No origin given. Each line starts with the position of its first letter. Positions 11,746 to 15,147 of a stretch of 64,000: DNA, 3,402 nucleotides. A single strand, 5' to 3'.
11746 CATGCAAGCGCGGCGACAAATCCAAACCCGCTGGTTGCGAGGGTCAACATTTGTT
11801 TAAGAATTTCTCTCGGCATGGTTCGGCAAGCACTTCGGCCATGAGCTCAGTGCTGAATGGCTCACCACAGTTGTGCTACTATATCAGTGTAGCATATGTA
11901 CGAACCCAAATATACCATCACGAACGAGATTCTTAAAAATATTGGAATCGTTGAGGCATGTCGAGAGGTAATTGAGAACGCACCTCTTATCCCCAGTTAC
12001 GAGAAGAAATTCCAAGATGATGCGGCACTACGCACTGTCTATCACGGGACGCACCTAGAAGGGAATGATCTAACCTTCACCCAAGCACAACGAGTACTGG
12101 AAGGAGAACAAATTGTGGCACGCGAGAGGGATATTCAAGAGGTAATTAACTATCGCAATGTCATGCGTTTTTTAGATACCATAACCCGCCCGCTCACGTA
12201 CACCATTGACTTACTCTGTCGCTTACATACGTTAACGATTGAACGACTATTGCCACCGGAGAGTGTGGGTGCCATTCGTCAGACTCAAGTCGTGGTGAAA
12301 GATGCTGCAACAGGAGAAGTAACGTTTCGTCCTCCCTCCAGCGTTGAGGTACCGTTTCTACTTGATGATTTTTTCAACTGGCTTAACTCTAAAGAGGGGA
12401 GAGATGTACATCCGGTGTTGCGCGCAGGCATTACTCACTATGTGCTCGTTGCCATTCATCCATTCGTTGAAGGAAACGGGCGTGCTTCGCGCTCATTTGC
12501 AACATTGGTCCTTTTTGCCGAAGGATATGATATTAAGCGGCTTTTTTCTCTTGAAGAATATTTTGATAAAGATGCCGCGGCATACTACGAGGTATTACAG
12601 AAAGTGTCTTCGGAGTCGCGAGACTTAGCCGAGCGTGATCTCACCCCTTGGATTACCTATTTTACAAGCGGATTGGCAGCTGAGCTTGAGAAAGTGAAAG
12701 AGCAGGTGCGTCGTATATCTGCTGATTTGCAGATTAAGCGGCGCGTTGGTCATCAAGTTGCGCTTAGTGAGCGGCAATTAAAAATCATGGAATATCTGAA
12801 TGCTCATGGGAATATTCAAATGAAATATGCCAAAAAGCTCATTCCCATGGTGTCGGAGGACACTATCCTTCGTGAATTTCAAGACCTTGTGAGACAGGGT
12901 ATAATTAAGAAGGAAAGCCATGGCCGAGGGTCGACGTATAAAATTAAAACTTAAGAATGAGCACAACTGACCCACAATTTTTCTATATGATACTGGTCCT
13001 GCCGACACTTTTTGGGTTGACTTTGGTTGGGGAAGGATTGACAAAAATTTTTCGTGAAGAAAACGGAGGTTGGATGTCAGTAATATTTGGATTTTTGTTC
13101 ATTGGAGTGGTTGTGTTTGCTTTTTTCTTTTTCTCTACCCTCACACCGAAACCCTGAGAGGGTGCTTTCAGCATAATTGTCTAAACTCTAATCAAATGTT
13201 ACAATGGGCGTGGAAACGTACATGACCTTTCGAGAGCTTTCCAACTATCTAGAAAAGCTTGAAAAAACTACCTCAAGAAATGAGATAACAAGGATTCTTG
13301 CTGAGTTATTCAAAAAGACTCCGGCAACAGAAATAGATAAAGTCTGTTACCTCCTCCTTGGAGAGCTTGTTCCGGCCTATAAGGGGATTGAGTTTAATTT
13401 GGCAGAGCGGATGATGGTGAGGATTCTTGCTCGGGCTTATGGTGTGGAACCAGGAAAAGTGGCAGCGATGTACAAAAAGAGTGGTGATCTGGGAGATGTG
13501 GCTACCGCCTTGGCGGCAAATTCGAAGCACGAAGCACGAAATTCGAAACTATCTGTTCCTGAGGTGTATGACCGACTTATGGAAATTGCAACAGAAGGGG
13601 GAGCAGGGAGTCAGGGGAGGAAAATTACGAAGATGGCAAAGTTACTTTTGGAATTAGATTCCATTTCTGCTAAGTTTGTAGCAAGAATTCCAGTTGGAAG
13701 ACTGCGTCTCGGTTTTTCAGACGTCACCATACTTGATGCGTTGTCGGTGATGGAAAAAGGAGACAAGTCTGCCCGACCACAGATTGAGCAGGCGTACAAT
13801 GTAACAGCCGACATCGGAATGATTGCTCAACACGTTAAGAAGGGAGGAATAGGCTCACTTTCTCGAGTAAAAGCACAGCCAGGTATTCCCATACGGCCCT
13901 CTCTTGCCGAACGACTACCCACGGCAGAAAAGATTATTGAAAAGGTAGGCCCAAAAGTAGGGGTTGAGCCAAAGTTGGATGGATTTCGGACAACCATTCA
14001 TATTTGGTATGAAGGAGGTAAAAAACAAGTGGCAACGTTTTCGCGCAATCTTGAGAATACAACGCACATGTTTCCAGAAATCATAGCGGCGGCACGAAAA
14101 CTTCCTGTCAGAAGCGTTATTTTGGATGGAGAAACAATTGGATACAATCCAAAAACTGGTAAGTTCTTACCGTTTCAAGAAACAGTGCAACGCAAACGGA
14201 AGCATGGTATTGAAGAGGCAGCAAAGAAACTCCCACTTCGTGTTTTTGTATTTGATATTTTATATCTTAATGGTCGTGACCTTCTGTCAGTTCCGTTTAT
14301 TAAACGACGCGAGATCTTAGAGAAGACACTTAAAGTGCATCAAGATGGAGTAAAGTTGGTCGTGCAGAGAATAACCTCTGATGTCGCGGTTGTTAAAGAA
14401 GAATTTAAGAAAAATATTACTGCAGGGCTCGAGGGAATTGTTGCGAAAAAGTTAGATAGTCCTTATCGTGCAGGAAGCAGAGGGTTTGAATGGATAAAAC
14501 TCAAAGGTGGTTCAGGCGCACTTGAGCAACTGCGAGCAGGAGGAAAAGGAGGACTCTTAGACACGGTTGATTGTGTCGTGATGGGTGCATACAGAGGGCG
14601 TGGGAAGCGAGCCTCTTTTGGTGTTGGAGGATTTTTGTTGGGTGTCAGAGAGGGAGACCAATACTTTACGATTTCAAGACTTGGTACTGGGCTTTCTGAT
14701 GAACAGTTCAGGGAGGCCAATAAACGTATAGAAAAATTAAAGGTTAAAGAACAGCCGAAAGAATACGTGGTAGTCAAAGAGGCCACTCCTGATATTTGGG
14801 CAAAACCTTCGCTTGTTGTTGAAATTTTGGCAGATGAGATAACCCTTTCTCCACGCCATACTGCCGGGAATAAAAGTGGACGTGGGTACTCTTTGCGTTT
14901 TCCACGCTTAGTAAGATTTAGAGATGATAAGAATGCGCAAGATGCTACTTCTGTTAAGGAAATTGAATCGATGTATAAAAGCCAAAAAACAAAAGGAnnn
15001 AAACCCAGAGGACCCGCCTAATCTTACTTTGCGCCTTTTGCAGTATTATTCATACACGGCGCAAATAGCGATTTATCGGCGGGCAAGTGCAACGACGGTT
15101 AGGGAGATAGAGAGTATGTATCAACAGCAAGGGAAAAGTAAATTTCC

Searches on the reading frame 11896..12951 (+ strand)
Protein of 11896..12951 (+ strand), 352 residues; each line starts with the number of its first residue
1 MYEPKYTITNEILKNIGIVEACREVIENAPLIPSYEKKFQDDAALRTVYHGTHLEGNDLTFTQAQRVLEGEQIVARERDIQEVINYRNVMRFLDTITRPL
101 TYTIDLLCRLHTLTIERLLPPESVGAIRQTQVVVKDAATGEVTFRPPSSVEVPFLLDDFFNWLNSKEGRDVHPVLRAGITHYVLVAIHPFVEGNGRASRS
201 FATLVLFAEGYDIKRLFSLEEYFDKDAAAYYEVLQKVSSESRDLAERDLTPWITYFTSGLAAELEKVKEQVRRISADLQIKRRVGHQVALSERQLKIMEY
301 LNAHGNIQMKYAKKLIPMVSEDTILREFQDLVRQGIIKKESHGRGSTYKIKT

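Call 35: search_protein_families(library=pfam, proteins=[window:11896-12951:+], max_evalue=0.0001)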
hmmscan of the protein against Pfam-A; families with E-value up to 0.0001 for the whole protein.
window:11896-12951:+ (352 aa): 1 family
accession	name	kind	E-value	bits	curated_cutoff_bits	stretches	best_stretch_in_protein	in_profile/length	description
PF02661.23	Fic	-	3.4e-16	60.3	24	1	103-206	3-93/93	Fic/DOC family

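Call 37: search_protein_families(library=padloc, proteins=[window:11896-12951:+], max_evalue=0.01)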
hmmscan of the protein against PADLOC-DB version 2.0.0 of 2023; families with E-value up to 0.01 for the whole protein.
window:11896-12951:+ (352 aa): 12 families
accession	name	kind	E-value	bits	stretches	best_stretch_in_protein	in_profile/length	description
PDLC03963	SoFic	-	3.4e-48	162.9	1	44-348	57-349/361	-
PDLC04840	PDC-S04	-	5.4e-16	57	1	35-199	3-167/227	-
PDLC04966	PDC-S24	-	1.4e-15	55.2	1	91-250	218-381/497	-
PDLC04836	PDC-S04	-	7.1e-12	43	1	45-245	27-220/244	-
PDLC04839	PDC-S04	-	1e-09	36.4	1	94-237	51-186/205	-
PDLC04837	PDC-S04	-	7.8e-09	33.1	1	47-200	29-177/234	-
PDLC04838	PDC-S04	-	3.8e-08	31.4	1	124-226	83-183/209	-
PDLC01879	CARF3--CARF_TM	-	0.00027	18.6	1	262-351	132-210/222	-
PDLC01434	CasR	-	0.00028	18.8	1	283-350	124-182/191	"CAS-I,CAS-II,CAS-III,CAS-IV,CAS-V,CAS-VI; associated_signaling"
PDLC01858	CARF3--CARF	-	0.0026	15.7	0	282-347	134-197/204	-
PDLC04841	PDC-S04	-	0.0064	14.2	0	182-206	203-228/292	-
PDLC05039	PDC-S56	-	0.0098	12.5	0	46-101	7-62/649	-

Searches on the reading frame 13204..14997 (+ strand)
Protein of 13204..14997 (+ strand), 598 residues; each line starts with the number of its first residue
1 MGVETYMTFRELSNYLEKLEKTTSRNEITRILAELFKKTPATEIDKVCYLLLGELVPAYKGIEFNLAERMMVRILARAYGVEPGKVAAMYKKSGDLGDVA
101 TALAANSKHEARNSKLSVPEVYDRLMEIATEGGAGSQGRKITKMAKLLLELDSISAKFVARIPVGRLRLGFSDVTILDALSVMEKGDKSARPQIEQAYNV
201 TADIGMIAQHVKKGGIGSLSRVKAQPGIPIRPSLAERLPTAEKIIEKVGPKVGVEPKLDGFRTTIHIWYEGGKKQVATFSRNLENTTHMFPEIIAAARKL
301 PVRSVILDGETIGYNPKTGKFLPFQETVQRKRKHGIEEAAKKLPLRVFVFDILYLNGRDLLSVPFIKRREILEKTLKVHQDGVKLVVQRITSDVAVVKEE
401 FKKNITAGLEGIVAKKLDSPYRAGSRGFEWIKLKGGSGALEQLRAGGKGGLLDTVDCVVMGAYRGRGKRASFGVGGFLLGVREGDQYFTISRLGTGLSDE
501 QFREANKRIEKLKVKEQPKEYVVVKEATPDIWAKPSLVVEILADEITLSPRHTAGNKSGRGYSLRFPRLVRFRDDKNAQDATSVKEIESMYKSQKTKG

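Call 35: search_protein_families(library=pfam, proteins=[window:13204-14997:+], max_evalue=0.0001)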
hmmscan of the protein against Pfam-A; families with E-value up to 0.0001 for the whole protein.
window:13204-14997:+ (598 aa): 4 families
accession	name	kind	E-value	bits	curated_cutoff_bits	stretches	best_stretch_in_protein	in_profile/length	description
PF01068.26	DNA_ligase_A_M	-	1.9e-52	178.3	26.2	1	232-434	1-204/204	ATP dependent DNA ligase domain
PF04675.19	DNA_ligase_A_N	-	6e-40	137.7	24.6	1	9-181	2-174/174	DNA ligase N terminus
PF04679.21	DNA_ligase_A_C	-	6.7e-19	68.5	27.5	1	473-576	4-94/94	ATP dependent DNA ligase C terminal region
PF09414.15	RNA_ligase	-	4.1e-07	30.7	27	1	252-432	3-169/171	RNA ligase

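Call 69: search_protein_families(library=ncbifam, proteins=[window:13204-14997:+], max_evalue=0.00001)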
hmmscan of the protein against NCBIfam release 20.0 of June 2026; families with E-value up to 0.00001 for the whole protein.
window:13204-14997:+ (598 aa): 13 families
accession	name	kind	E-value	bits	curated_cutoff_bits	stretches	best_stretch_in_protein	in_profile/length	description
TIGR00574.1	dnl1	superfamily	9.8e-127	423.8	217.8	1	63-592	1-527/527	ATP-dependent DNA ligase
NF041331.1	LigA_Halo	equivalog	8.7e-90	301.8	830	1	7-590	1-550/552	ATP-dependent DNA ligase LigA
NF002868.0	PRK03180.1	equivalog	4.4e-77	259.9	641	1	8-592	2-507/509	ATP-dependent DNA ligase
NF006701.0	PRK09247.1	equivalog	1.1e-50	173.2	543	1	10-594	2-538/540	ATP-dependent DNA ligase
TIGR04120.1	DNA_lig_bact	equivalog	1.5e-45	156.2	400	1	12-590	3-525/526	cisplatin damage response ATP-dependent DNA ligase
TIGR02779.1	NHEJ_ligase_lig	equivalog_domain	3.1e-43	148.1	227.75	1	254-580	18-299/302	non-homologous end-joining DNA ligase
NF007210.0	PRK09632.1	equivalog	4.9e-40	137.6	989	1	231-580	475-776/781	ATP-dependent DNA ligase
TIGR02776.1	NHEJ_ligase_prk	equivalog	4.9e-38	131.4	373.2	1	254-586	9-297/587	DNA ligase D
NF004628.0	PRK05972.1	subfamily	5e-33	114.2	895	1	250-547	259-523/870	ATP-dependent DNA ligase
NF006078.0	PRK08224.1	equivalog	5.6e-30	104.5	296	1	246-582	18-330/350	ATP-dependent DNA ligase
NF007211.0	PRK09633.1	equivalog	6.1e-22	77.7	774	1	253-434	19-207/610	DNA ligase D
NF005796.0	PRK07636.1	subfamily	2.8e-20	72.6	337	1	254-433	22-184/275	ATP-dependent DNA ligase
NF006592.0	PRK09125.1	equivalog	6.1e-06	25.4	200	0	305-501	85-247/283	DNA ligase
